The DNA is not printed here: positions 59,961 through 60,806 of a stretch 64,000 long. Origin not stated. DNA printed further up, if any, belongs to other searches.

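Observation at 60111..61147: Translationally coupled minimal nucleotidyltransferase + 2H phosphoesterase pair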

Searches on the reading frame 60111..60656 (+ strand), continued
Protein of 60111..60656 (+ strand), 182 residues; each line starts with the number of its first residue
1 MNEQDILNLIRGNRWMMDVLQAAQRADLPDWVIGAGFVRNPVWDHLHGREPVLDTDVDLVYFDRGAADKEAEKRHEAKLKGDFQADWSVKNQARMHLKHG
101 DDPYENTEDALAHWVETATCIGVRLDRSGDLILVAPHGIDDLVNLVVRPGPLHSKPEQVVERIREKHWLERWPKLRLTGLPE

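Call 37: fold_search(model_id=the predicted structure, library=pdb)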
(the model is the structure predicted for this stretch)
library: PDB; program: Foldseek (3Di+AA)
matches with E <= 10: 413; with E <= 0.001: 23
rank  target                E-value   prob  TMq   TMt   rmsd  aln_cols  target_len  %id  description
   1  2la3_MODEL_1_A        4.6e-14  1.00  0.83  0.80   2.8       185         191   34  The NMR structure of the protein NP_344798.1 reveals a CCA-adding enzyme head domain (released 2011-03-30)
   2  4wc2_A                9.0e-06  1.00  0.54  0.30   4.5       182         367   18  Crystal structure of tRNA nucleotidyltransferase complexed with a primer tRNA and an incoming ATP analog (released 2015-04-15)
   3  4wbz_B                1.5e-05  1.00  0.53  0.31   4.5       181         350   19  tRNA-processing enzyme (apo form 2) (released 2015-04-15)
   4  4wby                  2.8e-05  1.00  0.52  0.29   4.7       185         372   20  tRNA-processing enzyme (apo form I) (released 2015-04-15)
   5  3h37_A                6.1e-05  1.00  0.52  0.26   5.9       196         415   16  The structure of CCA-adding enzyme apo form I (released 2009-10-13)
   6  7oqx                  6.9e-05  1.00  0.52  0.29   4.7       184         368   16  Crystal structure of a psychrophilic CCA-adding enzyme in complex with CMPcPP (released 2021-11-03)
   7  3h37_B                6.9e-05  1.00  0.47  0.23   8.2       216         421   17  The structure of CCA-adding enzyme apo form I (released 2009-10-13)
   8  3wfo_A                1.0e-04  1.00  0.56  0.27   5.0       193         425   16  tRNA processing enzyme (apo form 1) (released 2014-01-01)
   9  4wbz_A                1.0e-04  1.00  0.49  0.28   5.6       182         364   24  tRNA-processing enzyme (apo form 2) (released 2015-04-15)
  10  1vfg_A                1.1e-04  1.00  0.54  0.32   4.9       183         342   20  Crystal structure of tRNA nucleotidyltransferase complexed with a primer tRNA and an incoming ATP analog (released 2004-08-10)
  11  3h3a_B                1.2e-04  1.00  0.46  0.23   8.2       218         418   16  The complex structure of CCA-adding enzyme with CTP (released 2009-10-13)
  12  3h39_A                1.2e-04  1.00  0.47  0.23   8.9       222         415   17  The complex structure of CCA-adding enzyme with ATP (released 2009-10-13)
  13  1vfg_B                1.5e-04  1.00  0.54  0.30   4.9       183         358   20  Crystal structure of tRNA nucleotidyltransferase complexed with a primer tRNA and an incoming ATP analog (released 2004-08-10)
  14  7otr                  1.6e-04  1.00  0.49  0.27   6.5       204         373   15  Crystal structure of a psychrophilic CCA-adding enzyme determined by SAD phasing (released 2021-11-03)
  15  5hc9_B                1.9e-04  1.00  0.55  0.27   5.1       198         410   17  Thermotoga maritima CCA-adding enzyme complexed with tRNA_CCA (released 2016-04-27)
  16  5hc9_A                1.9e-04  1.00  0.55  0.26   6.8       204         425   16  Thermotoga maritima CCA-adding enzyme complexed with tRNA_CCA (released 2016-04-27)
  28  3aqk                  2.4e-03  0.99  0.50  0.27   4.9       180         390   16  Structure of bacterial protein (apo form I) (released 2011-02-09)
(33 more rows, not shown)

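Call 46: search_protein_families(library=padloc, proteins=[window:60111-60656:+], max_evalue=0.01)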
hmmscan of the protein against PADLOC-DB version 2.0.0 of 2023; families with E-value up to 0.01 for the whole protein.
window:60111-60656:+ (182 aa): 0 families

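Call 47: search_protein_families(library=phrogs, proteins=[window:60111-60656:+], max_evalue=0.01)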
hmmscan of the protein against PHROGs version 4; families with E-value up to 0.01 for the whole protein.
window:60111-60656:+ (182 aa): 0 families

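Call 65: find_encoding_contigs(protein=P0003, flank=3000, max_places=2)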
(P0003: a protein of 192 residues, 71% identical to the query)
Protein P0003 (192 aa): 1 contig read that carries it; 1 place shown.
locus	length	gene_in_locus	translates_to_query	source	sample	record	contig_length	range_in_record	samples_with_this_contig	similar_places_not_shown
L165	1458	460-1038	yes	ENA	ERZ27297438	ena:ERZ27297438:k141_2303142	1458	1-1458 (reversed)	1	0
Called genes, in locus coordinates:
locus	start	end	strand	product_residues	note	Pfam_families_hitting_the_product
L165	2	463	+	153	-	?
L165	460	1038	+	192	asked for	PF06042:NTP_transf_6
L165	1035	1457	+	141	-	?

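Call 66: find_encoding_contigs(protein=P0004, flank=3000, max_places=2)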
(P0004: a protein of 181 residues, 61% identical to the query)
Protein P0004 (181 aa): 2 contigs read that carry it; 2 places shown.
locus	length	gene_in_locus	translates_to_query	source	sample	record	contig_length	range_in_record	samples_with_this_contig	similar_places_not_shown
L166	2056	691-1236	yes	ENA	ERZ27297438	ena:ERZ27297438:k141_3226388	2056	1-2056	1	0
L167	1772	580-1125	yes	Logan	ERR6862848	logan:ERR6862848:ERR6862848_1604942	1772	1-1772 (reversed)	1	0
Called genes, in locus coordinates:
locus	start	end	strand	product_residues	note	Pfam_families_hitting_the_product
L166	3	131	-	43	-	?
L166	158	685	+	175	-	PF01928:CYTH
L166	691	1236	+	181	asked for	PF06042:NTP_transf_6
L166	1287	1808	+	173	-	-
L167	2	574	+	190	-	?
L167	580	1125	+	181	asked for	PF06042:NTP_transf_6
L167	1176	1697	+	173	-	-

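Call 67: find_encoding_contigs(protein=P0008, flank=3000, max_places=2)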
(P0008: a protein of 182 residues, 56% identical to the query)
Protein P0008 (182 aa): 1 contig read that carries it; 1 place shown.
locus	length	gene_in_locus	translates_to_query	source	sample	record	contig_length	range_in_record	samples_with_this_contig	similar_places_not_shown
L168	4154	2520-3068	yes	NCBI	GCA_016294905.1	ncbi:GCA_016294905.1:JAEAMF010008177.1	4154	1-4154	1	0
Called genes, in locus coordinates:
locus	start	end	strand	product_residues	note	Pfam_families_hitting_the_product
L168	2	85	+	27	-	?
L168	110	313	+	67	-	PF00588:SpoU_methylase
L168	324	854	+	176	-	PF02390:Methyltransf_4, PF13847:Methyltransf_31 (weak), PF08242:Methyltransf_12, PF13649:Methyltransf_25 (weak)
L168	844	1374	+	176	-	PF06325:PrmA (weak)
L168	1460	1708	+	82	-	-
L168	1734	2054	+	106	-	-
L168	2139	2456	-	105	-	-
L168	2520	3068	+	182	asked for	PF06042:NTP_transf_6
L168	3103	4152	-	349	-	?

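Call 73: search_dna_similar(query=window:60111-60656:+, collection=phages, mode=protein, max_rows=10)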
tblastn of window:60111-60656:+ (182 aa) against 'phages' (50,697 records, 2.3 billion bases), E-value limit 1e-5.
No match.

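Call 74: search_dna_similar(query=window:60111-60656:+, collection=plasmids, mode=protein, max_rows=15)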
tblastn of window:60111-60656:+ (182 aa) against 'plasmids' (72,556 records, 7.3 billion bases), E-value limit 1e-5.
Records with a match: 81; places in all: 86; records where one place covers at least 80% of the query: 70.
Best place of each record, by identity: <60% 81.
By first word of the organism name: Vibrio 17; Rhizobium 14; Burkholderia 9; Agrobacterium 9; Streptomyces 6; Pseudomonas 3; Sphingobium 3; Ralstonia 3; Novosphingobium 2; Stenotrophomonas 2; and 13 more.
By predicted mobility (MOB-suite, as given by PLSDB): non-mobilizable 38; mobilizable 28; conjugative 15.
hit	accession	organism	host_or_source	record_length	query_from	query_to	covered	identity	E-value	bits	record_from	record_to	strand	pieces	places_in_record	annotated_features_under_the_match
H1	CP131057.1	Hyphomicrobiales bacterium UR115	tomato,bacteria,rhizosphere soil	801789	9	179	94%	46.0%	5e-37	142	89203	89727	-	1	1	none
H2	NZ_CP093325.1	Bacillus sp. N5-665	whole organism,peat soil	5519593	3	178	97%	44.0%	1e-37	144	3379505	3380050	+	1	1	none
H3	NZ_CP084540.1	Peribacillus frigoritolerans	snow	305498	1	177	97%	43.2%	7e-35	135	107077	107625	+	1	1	nucleotidyltransferase family protein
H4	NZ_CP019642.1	Planococcus lenghuensis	whole organism,crude oil-contamination ...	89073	2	177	97%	43.4%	4e-41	154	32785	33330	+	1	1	nucleotidyltransferase family protein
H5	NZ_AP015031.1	Pseudomonas putida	-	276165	2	180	98%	42.1%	7e-39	147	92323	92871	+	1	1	nucleotidyltransferase family protein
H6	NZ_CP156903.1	Pseudomonas kurunegalensis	Homo sapiens,stool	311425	2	180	98%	42.1%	7e-39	147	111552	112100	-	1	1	nucleotidyltransferase family protein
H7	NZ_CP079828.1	Pseudomonas sp. HD6515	sewage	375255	2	180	98%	42.1%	7e-39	147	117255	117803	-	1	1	nucleotidyltransferase family protein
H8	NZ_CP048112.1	Klebsiella michiganensis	Bactrocera dorsalis,cell culture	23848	17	177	88%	46.1%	9e-34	132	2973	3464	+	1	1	nucleotidyltransferase family protein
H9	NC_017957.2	Tistrella mobilis KA081020-065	-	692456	3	179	97%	41.2%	3e-37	142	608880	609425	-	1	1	nucleotidyltransferase family protein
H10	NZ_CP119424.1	Photobacterium sp. DA100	-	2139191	6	177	95%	42.3%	1e-34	135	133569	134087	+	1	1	none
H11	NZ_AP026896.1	Aeromonas caviae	Microbe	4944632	9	175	92%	43.5%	6e-34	133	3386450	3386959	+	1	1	none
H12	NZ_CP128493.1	Novosphingobium resinovorum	pure cell culture,soil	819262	6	175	93%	40.8%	2e-32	129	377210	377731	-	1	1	nucleotidyltransferase family protein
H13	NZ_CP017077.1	Novosphingobium resinovorum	single cell,soil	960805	6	175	93%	40.8%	2e-32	129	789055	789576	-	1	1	nucleotidyltransferase family protein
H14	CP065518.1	Stenotrophomonas rhizophila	Kandelia candel (mangrove),cell culture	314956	3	177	96%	39.3%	4e-31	125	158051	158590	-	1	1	none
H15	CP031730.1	Stenotrophomonas rhizophila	Nusuttodinium aeruginosum,whole organism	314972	3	177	96%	39.3%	4e-31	125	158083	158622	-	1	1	nucleotidyltransferase family protein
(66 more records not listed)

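Call 82: search_protein_families(library=pfam, proteins=[L003:5508-6077:+, L166:1287-1805:+, L165:1035-1457:+, L165:2-460:+, L001:5606-6118:+], max_evalue=0.1)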
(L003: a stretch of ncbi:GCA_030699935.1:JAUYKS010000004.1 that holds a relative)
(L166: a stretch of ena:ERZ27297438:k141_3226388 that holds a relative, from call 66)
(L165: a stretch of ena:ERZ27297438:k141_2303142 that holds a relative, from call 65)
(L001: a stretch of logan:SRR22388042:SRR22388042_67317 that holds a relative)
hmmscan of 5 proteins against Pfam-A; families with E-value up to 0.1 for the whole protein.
L003:5508-6077:+ (190 aa): 1 family
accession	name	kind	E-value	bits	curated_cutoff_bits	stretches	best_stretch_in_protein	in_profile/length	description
PF10706.15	Aminoglyc_resit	-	0.027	15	21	1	20-83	4-69/149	Aminoglycoside-2''-adenylyltransferase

L166:1287-1805:+ (173 aa): 0 families

L165:1035-1457:+ (141 aa): 2 families
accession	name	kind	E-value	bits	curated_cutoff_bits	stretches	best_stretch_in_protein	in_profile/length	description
PF00702.32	Hydrolase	-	6.9e-08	33.6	26.4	1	1-141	1-164/191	haloacid dehalogenase-like hydrolase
PF13419.12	HAD_2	-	1.7e-07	32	23.8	1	65-138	67-142/178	Haloacid dehalogenase-like hydrolase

L165:2-460:+ (153 aa): 4 families
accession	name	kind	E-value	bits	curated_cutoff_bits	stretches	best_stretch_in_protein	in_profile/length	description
PF12710.13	HAD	-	1.7e-11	45.4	27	1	25-112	92-189/189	haloacid dehalogenase-like hydrolase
PF00702.32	Hydrolase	-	0.00035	21.5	26.4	1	25-114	108-190/191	haloacid dehalogenase-like hydrolase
PF08282.18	Hydrolase_3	-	0.0064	16.7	20.9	1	81-120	187-228/255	haloacid dehalogenase-like hydrolase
PF23852.1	DUF7215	-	0.0071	16.9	27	1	103-121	28-46/47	Family of unknown function (DUF7215)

L001:5606-6118:+ (171 aa): 0 families

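Call 83: search_solved_structures(query=A1, max_evalue=10, show_alignments=4)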
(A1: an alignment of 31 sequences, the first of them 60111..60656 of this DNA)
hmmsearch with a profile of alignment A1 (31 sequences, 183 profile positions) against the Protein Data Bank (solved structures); distinct sequences matched with E-value up to 10: 1.
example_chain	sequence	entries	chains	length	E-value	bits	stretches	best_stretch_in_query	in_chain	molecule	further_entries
2la3_A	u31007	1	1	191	5.6e-42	147.1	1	2-180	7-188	Uncharacterized protein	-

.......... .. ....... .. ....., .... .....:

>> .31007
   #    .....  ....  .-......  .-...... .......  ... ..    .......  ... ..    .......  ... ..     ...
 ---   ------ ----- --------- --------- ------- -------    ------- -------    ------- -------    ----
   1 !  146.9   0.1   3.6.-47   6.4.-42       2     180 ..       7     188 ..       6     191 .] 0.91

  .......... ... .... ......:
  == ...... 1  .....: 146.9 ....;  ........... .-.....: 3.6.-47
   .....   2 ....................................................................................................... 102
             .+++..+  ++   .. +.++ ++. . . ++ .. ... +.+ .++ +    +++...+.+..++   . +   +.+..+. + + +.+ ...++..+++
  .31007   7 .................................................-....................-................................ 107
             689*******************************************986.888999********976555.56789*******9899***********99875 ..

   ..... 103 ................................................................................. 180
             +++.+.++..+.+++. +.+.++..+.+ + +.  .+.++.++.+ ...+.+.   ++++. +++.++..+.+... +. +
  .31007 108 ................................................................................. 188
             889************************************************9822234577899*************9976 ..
